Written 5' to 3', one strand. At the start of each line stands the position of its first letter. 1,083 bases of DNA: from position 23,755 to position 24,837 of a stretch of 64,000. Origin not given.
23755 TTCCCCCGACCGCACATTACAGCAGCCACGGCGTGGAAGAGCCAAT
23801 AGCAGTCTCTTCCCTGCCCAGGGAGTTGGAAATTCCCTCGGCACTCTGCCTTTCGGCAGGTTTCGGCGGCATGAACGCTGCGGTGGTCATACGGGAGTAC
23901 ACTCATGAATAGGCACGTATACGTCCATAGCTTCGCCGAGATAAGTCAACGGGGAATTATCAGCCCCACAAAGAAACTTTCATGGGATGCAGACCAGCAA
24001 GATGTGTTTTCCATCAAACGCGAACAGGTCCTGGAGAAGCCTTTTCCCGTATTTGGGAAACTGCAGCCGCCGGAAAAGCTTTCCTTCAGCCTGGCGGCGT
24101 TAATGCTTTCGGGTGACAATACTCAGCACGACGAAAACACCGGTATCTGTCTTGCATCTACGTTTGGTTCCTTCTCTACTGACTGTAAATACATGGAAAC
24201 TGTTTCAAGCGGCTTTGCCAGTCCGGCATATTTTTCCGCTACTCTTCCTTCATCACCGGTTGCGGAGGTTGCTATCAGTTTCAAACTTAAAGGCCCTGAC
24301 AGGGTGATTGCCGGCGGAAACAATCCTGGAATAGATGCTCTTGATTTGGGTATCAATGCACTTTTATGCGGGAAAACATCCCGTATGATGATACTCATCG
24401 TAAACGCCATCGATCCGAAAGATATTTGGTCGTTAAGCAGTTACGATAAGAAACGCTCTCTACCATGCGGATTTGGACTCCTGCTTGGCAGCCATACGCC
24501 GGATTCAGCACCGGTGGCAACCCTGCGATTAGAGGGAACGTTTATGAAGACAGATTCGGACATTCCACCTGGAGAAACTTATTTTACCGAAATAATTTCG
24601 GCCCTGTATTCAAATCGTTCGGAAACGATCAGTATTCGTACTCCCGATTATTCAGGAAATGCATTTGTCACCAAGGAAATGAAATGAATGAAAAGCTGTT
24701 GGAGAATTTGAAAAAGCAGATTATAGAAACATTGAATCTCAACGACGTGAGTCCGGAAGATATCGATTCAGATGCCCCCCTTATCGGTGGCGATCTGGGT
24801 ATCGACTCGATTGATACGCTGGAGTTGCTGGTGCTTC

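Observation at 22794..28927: Orphan operon: two KS/CLF-like pairs, one ACP, NodB deacetylase, LolA-like carrier and a lipoprotein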

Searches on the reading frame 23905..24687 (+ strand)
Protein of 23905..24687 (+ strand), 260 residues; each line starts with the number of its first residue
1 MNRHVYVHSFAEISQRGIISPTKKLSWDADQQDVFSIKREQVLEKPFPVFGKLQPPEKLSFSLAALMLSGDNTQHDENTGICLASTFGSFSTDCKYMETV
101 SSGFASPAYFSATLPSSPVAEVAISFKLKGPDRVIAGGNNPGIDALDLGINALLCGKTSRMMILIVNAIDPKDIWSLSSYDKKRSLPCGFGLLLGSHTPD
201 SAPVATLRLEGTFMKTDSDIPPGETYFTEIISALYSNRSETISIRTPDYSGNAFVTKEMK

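Call 4: search_protein_families(library=pfam, proteins=[window:23905-24687:+], max_evalue=0.01)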
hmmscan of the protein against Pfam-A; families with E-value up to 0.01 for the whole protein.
window:23905-24687:+ (260 aa): 0 families

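Call 5: search_protein_families(library=ncbifam, proteins=[window:23905-24687:+], max_evalue=0.01)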
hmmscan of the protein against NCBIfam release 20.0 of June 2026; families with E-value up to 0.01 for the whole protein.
window:23905-24687:+ (260 aa): 1 family
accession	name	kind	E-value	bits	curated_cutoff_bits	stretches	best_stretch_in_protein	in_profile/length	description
NF058659.1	cispenta_AmcG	equivalog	0.00028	20.6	80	1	72-172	46-146/157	cispentacin moiety biosynthesis protein AmcG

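Call 9: find_encoding_contigs(protein=window:23905-24687:+, flank=10000, max_places=6)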
Protein window:23905-24687:+ (260 aa): 6 contigs read that carry it; 5 places shown.
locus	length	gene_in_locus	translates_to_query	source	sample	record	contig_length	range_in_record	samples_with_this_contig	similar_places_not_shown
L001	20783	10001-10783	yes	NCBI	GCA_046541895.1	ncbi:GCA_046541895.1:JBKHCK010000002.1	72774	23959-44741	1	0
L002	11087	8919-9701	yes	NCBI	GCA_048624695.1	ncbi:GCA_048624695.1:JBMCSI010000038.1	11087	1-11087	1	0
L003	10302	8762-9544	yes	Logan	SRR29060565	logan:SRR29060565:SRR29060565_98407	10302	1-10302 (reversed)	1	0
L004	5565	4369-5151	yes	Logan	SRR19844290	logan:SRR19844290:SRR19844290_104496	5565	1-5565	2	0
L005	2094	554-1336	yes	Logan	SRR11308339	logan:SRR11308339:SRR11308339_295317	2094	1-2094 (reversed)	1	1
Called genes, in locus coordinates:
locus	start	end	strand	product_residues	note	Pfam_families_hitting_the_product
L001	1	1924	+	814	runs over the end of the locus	PF19838:LptD_2, PF04453:LptD (faint)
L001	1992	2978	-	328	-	PF02568:ThiI (faint), PF03054:tRNA_Me_trans (faint), PF18297:NFACT-R_2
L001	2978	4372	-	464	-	PF01336:tRNA_anti-codon, PF00152:tRNA-synt_2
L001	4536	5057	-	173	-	PF00156:Pribosyltran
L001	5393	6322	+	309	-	PF16811:TAtT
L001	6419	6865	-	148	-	PF02367:TsaE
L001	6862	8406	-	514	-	PF00072:Response_reg, PF08665:PglZ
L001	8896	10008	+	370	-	PF00109:ketoacyl-synt, PF02801:Ketoacyl-synt_C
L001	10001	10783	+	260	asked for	-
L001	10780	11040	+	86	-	PF00550:PP-binding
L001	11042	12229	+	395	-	PF00109:ketoacyl-synt, PF08545:ACP_syn_III (faint), PF02801:Ketoacyl-synt_C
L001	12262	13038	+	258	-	PF13723:Ketoacyl-synt_2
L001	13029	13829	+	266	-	PF01522:Polysacc_deac_1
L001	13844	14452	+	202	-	PF03548:LolA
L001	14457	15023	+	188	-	-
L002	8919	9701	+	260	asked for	-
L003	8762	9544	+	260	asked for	-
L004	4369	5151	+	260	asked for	-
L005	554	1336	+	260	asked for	-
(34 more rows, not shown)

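Call 10: find_homologous_proteins(query=window:23905-24687:+, max_evalue=0.001)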
Query window:23905-24687:+ (260 aa): 25 proteins with E <= 0.001 among 701 candidates.
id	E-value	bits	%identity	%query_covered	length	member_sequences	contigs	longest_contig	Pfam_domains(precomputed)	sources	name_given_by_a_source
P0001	2.7e-170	582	100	100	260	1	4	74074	-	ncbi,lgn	ncbi:MAG: hypothetical protein ACOC4C_03500 [Fibrobacterota bacterium]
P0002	2.1e-50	189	41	99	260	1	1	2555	-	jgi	jgi:hypothetical protein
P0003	2.1e-49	186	41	99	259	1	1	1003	PF00109.33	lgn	-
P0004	1.3e-48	184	43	93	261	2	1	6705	PF00109.33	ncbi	-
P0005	4.9e-48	182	40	98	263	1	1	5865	-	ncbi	-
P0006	1.8e-47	180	40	98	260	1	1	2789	-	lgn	-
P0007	7.5e-47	178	39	99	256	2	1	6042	-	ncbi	-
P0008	1.9e-46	176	41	99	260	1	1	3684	-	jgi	jgi:hypothetical protein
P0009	2.6e-46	176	40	99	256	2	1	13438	-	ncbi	-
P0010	5.2e-45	172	42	93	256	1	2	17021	-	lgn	-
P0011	7.8e-45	171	39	99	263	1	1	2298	-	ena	-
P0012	3.1e-44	169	42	91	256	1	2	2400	-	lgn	-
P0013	7.4e-43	165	40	94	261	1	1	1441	PF00109.33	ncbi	-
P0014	1.0e-42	164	40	90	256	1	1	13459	-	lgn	-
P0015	2.4e-42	163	40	91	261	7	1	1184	-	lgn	-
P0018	6.3e-42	162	41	88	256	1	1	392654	-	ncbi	-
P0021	6.0e-40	155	40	90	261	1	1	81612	-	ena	-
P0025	2.9e-31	127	43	64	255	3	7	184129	-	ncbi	-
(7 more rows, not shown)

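Call 11: find_encoding_contigs(protein=P0018, flank=10000, max_places=2)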
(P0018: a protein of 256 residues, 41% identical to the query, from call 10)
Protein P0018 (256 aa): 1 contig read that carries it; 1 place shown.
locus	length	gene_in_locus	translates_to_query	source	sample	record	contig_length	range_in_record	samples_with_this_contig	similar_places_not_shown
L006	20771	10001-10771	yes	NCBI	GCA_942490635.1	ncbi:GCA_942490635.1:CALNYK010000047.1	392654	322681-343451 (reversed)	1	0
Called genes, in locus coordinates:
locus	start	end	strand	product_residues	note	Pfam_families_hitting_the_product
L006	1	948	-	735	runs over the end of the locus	PF00512:HisKA, PF02518:HATPase_c, PF00072:Response_reg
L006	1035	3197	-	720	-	PF00512:HisKA, PF02518:HATPase_c, PF00072:Response_reg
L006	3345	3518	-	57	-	-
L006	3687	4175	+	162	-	PF01257:2Fe-2S_thioredx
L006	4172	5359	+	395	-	PF01512:Complex1_51K, PF10589:NADH_4Fe-4S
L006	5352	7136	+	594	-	PF13510:Fer2_4, PF00037:Fer4 (faint), PF10588:NADH-G_4Fe-4S_3, PF12838:Fer4_7 (weak), PF02906:Fe_hyd_lg_C, PF02256:Fe_hyd_SSU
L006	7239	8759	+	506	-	PF02310:B12-binding (faint), PF04055:Radical_SAM, PF13282:DUF4070 (weak)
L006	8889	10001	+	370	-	PF00109:ketoacyl-synt, PF08545:ACP_syn_III (faint), PF02801:Ketoacyl-synt_C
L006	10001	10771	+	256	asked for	-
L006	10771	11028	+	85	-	PF00550:PP-binding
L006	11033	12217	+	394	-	PF00109:ketoacyl-synt, PF02801:Ketoacyl-synt_C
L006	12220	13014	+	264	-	PF13723:Ketoacyl-synt_2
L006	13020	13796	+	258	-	PF01522:Polysacc_deac_1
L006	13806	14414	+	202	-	PF03548:LolA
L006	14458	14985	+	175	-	-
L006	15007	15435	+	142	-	PF02082:Rrf2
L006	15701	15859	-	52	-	-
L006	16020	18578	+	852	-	PF00317:Ribonuc_red_lgN, PF02867:Ribonuc_red_lgC, PF12637:TSCPD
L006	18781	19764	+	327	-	PF20434:BD-FAE, PF02230:Abhydrolase_2 (faint), PF07859:Abhydrolase_3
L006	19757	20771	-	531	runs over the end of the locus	PF00072:Response_reg, PF01761:DHQ_synthase (faint)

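Call 12: find_encoding_contigs(protein=P0025, flank=10000, max_places=2)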
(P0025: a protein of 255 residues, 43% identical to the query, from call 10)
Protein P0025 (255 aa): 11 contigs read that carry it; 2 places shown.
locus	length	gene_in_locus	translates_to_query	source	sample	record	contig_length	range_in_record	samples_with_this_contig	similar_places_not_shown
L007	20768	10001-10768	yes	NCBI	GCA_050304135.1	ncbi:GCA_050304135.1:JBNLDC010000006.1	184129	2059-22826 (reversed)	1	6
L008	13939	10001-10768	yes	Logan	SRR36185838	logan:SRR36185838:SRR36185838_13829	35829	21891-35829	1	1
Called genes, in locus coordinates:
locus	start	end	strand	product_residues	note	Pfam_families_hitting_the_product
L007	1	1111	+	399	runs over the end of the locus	-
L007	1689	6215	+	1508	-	PF00310:GATase_2, PF04898:Glu_syn_central, PF01645:Glu_synthase, PF01493:GXGXG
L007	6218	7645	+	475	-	PF14691:Fer4_20, PF00890:FAD_binding_2 (weak), PF01266:DAO (weak), PF01494:FAD_binding_3 (weak), PF03486:HI0933_like (weak), PF07992:Pyr_redox_2, PF12831:FAD_oxidored (weak), PF13450:NAD_binding_8, +6 more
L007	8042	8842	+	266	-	-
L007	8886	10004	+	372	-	PF00109:ketoacyl-synt, PF08545:ACP_syn_III (faint), PF02801:Ketoacyl-synt_C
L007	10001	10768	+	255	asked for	-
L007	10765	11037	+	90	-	PF00550:PP-binding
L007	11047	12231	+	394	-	PF00109:ketoacyl-synt, PF08545:ACP_syn_III (faint), PF02801:Ketoacyl-synt_C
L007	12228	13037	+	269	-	PF13723:Ketoacyl-synt_2 (weak)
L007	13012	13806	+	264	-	PF01522:Polysacc_deac_1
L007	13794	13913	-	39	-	-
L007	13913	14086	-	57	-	-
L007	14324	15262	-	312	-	PF00892:EamA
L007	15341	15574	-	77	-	-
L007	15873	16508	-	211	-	PF00132:Hexapep, PF14602:Hexapep_2 (weak)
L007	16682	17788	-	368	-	-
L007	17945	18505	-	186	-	-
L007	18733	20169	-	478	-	-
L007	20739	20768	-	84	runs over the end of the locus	-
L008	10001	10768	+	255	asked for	-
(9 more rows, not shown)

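Call 13: find_encoding_contigs(protein=P0021, flank=10000, max_places=2)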
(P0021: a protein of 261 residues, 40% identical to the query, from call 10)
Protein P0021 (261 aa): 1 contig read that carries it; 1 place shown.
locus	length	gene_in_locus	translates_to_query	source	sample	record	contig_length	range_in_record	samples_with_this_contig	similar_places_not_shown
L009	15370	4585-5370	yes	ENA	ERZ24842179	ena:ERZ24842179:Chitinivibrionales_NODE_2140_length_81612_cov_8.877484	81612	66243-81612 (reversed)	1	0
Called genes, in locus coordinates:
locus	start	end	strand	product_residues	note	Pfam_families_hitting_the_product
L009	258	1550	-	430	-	PF00078:RVT_1, PF08388:GIIM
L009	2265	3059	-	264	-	-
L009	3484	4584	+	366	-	PF00109:ketoacyl-synt, PF02801:Ketoacyl-synt_C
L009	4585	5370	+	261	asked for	-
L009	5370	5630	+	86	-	PF00550:PP-binding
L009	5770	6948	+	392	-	PF00109:ketoacyl-synt, PF08545:ACP_syn_III (weak), PF02801:Ketoacyl-synt_C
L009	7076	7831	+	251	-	PF13723:Ketoacyl-synt_2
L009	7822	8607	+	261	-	PF01522:Polysacc_deac_1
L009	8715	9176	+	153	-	PF01797:Y1_Tnp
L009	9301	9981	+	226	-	PF03548:LolA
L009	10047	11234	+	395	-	PF01139:RtcB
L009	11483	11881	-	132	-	PF02566:OsmC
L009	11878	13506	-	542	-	PF20154:LNT_N, PF00795:CN_hydrolase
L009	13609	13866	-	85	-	-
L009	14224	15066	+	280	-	PF01976:DUF116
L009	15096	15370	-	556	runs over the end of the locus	PF13625:Helicase_C_3, PF00270:DEAD (faint), PF04851:ResIII, PF16203:ERCC3_RAD25_C, PF00271:Helicase_C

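Call 21: search_solved_structures(query=window:23905-24687:+, max_evalue=10, show_alignments=3)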
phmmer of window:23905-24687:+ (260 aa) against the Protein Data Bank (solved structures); distinct sequences matched with E-value up to 10: 2.
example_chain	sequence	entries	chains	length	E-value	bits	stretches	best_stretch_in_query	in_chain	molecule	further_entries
6kxd_B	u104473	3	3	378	0.0032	20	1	73-206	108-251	Ketosynthase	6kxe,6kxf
9s5h_C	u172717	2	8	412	0.019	17.5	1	71-166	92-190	3-oxoacyl-(Acyl-carrier-protein) synthase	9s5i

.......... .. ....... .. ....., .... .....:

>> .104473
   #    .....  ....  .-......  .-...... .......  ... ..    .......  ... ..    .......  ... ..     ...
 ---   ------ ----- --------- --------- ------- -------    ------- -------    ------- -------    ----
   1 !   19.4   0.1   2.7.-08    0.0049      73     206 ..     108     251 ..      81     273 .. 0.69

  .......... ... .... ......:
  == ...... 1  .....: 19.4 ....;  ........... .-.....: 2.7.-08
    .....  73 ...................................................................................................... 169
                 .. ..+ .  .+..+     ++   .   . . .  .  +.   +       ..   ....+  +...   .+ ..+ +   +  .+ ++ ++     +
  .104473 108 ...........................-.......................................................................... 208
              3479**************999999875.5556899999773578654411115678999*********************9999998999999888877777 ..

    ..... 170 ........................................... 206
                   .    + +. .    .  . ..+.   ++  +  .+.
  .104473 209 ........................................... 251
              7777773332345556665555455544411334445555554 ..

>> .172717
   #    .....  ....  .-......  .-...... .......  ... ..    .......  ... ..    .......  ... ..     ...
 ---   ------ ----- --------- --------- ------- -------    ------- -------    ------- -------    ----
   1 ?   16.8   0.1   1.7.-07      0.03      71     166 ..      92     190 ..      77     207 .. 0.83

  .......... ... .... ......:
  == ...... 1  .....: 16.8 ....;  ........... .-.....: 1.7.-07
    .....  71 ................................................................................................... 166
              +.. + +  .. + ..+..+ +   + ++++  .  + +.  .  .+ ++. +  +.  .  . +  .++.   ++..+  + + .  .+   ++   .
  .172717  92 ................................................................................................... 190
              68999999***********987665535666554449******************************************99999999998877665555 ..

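Call 23: find_related_loci(query=A1, collection=genome_contigs, flank=10000)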
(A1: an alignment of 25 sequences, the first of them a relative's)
Query A1 (260 aa) in genome_contigs; peptide patterns used: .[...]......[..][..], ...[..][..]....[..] (x = any residue, [..] = any of these).
600 stretches matched a pattern (row limit reached: there are more); 41 encode a relative of the query (tblastn E <= 1e-3); 41 distinct loci.
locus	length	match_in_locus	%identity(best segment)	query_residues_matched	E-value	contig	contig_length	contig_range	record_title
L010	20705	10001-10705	42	23-258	3e-53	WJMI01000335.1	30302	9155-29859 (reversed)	MAG: Chitinivibrionales bacterium isolate RBin_290 k141_3907735, whole genome shotgun sequence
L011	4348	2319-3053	42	3-244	2e-52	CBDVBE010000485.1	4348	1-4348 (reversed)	MAG TPA_asm: uncultured bacterium isolate SRR22302353_binner13_Refined_44 genome assembly, contig: ERZ25073599.13725, wh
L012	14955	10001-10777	38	1-259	3e-48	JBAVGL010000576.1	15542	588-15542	MAG: Chitinivibrionales bacterium isolate MFD06947_ilm_asm_bin9 k127_159175, whole genome shotgun sequence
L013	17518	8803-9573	40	6-258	3e-48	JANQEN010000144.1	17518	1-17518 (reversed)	MAG: Chitinivibrionales bacterium isolate PL23a_bin.29 k99_1990846, whole genome shotgun sequence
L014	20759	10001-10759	39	5-258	2e-46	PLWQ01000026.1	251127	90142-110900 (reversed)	MAG: Fibrobacteres bacterium isolate fen_1185 73.20120800_E1D.40_contig_530, whole genome shotgun sequence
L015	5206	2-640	42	42-255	1e-45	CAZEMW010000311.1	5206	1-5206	MAG TPA_asm: uncultured Fibrobacterota bacterium isolate binchicken_co15_4 genome assembly, contig: NODE_15784_length_52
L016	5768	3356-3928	43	4-196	4e-43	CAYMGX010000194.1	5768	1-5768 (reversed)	MAG TPA_asm: uncultured Fibrobacter sp. isolate SRP294416_co1_262 genome assembly, contig: NODE_33457_length_5768_cov_14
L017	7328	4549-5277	38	4-251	9e-43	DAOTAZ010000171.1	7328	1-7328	MAG TPA_asm: Chitinispirillaceae bacterium isolate AMR_MDS_2020 NODE_8619_length_7328_cov_4.093359, whole genome shotgun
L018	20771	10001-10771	35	1-257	6e-42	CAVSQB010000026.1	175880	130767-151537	MAG: uncultured Fibrobacterota bacterium isolate MFD03044.bin.1.58 genome assembly, contig: contig_32514, whole genome s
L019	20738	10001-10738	38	5-254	2e-41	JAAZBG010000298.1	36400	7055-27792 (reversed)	MAG: Fibrobacter sp. isolate AS06rmzACSIP_529 709787_AS06, whole genome shotgun sequence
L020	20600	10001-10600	41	5-204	7e-40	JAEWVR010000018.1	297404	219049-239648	MAG: Fibrobacteres bacterium isolate OH_SDB_7 k127_900644, whole genome shotgun sequence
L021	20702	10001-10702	36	9-244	1e-39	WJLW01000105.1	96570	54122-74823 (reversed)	MAG: Chitinivibrionales bacterium isolate Bin_355 k141_3709691, whole genome shotgun sequence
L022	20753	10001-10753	32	3-257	5e-39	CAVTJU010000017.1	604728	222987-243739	MAG: uncultured Fibrobacteraceae bacterium isolate MFD05674.bin.2.139 genome assembly, contig: contig_84028, whole genom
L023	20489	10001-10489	43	5-167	6e-36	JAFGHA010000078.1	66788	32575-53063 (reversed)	MAG: Chitinispirillaceae bacterium isolate Zod_Metabat.1421 k87_3533755, whole genome shotgun sequence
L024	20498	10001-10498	43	2-167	4e-35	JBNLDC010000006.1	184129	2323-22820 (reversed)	MAG: Chitinispirillaceae bacterium isolate C1C2.bin.6.orig k141_2014401, whole genome shotgun sequence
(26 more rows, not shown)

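Call 48: search_protein_families(library=pfam, proteins=[L006:14458-14985:+, L013:13786-14487:+, L014:13788-14186:+, L019:7374-8747:+, L007:8042-8842:+], max_evalue=1)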
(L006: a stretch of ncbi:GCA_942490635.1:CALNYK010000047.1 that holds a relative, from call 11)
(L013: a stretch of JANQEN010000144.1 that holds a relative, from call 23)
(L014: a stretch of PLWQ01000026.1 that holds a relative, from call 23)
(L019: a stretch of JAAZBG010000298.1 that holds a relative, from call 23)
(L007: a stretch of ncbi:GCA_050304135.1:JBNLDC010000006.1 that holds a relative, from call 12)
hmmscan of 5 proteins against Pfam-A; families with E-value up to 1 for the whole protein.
L006:14458-14985:+ (175 aa): 0 families

L013:13786-14487:+ (233 aa): 1 family
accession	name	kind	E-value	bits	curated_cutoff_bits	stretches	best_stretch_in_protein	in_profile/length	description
PF13040.11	Fur_reg_FbpB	-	0.35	10.9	25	1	204-223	4-23/39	Fur-regulated basic protein B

L014:13788-14186:+ (132 aa): 2 families
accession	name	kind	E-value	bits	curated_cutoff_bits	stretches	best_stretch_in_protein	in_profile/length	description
PF07977.19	FabA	-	0.019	15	23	1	32-64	27-59/138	FabA-like domain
PF22818.2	ApeI-like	-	0.3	11.8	28.5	1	43-63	27-47/119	ApeI dehydratase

L019:7374-8747:+ (457 aa): 2 families
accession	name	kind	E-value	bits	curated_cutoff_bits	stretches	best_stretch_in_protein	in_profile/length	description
PF04055.27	Radical_SAM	-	3.1e-18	66.9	29.5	1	197-352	2-160/166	Radical SAM superfamily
PF02310.24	B12-binding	-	1.9e-11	44.3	32.1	1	14-131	8-118/121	B12 binding domain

L007:8042-8842:+ (266 aa): 0 families

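Call 56: predict_structure(alignment_id=A1)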
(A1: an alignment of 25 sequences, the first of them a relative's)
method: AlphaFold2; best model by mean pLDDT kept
length: 260 residues; sequences in the alignment: 25
mean_pLDDT: 82.2   pTM: 0.83
mean pLDDT of the five models: 82.2, 81.2, 81.0, 80.2, 80.1
residues with pLDDT >= 90: 126; 70-90: 77; 50-70: 42; < 50: 15
segments of 3 or more residues with pLDDT < 50: 90-92, 105-113
pLDDT, mean of each block of 10 residues (from residue 1): 87 95 94 91 78 87 90 72 77 49 45 62 88 83 92 94 91 73 77 92 87 77 79 96 90 88
secondary structure, 60 per line:
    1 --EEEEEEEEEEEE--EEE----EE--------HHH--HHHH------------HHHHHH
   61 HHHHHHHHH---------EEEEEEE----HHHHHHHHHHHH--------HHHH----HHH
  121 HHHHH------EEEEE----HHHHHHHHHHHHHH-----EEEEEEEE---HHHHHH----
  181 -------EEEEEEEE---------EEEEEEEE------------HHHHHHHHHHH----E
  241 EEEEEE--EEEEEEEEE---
elements in order: E3-14 E17-19 H39-42 H55-69 E79-85 H90-101 H110-113 H118-125 E132-136 H141-154 E160-167 H171-176 E188-195 E205-212 H225-235 E240-246 E249-257

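Call 62: fold_search(model_id=the predicted structure, library=pdb)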
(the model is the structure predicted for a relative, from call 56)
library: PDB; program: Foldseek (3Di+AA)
matches with E <= 10: 1173; with E <= 0.001: 546
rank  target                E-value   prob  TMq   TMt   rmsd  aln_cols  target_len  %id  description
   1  6qsp_B                2.4e-09  1.00  0.58  0.63   6.8       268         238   13  Ketosynthase (ApeO) in Complex with its Chain Length Factor (ApeC) from Xenorhabdus doucetiae (released 2019-04-03)
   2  6kxd_B                2.6e-09  1.00  0.54  0.40   7.4       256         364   18  The ishigamide ketosynthase/chain length factor (released 2020-05-06)
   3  6kxf_B                7.8e-09  1.00  0.54  0.41   8.2       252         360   21  The ishigamide ketosynthase/chain length factor (released 2020-05-06)
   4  6kxe_B                1.3e-08  1.00  0.55  0.42   7.5       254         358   19  The ishigamide ketosynthase/chain length factor (released 2020-05-06)
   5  1kas                  3.6e-07  1.00  0.53  0.35   8.6       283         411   13  BETA-KETOACYL-ACP SYNTHASE II FROM ESCHERICHIA COLI (released 1999-03-02)
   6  9n50_A                5.1e-07  1.00  0.46  0.30   9.0       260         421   12  Crosslinked Crystal Structure of Human Mitochondrial Ketosynthase, OXSM, and Crosslinker-crypto Human Mitochondrial Ac (released 2025-09-24)
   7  7f28_A                5.8e-07  1.00  0.45  0.55   7.1       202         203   11  Crystal structure of a bacterial ketosynthase (released 2022-06-15)
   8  2iwy_A                9.4e-07  1.00  0.47  0.31   9.1       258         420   13  Human mitochondrial beta-ketoacyl ACP synthase (released 2007-02-06)
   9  2vz8_A                1.4e-06  1.00  0.50  0.08   9.5       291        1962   12  Crystal Structure of Mammalian Fatty Acid Synthase (released 2008-09-09)
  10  9jj9_B                2.0e-06  1.00  0.48  0.28   9.1       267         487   13  Class 3 state of the GfsA KSQ-ancestralAT chimeric didomain in complex with the GfsA ACP domain (released 2025-08-06)
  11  2rjt_A                3.0e-06  1.00  0.46  0.31   9.5       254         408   16  Crystal Structure Analysis of a Surface Entropy Reduction Mutant of S. pneumoniae FabF (released 2008-01-22)
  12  4jb6_A                3.2e-06  1.00  0.50  0.33   9.7       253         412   13  Structure of Pseudomonas aeruginosa FabF mutant C164Q (released 2014-03-05)
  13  6olt_A                3.2e-06  1.00  0.51  0.34   9.8       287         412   15  Crosslinked Crystal Structure of Type II Fatty Acid Synthase Ketosynthase, FabF, and C12-crypto Acyl Carrier Protein,  (released 2020-04-22)
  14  5gk2_A                3.2e-06  1.00  0.42  0.30  13.9       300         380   11  The structure of the H302A mutant of StlD (released 2017-07-05)
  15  4ewg_A                3.4e-06  1.00  0.44  0.30   9.1       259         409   12  Crystal structure of a Beta-ketoacyl synthase from Burkholderia phymatum STM815 (released 2012-05-16)
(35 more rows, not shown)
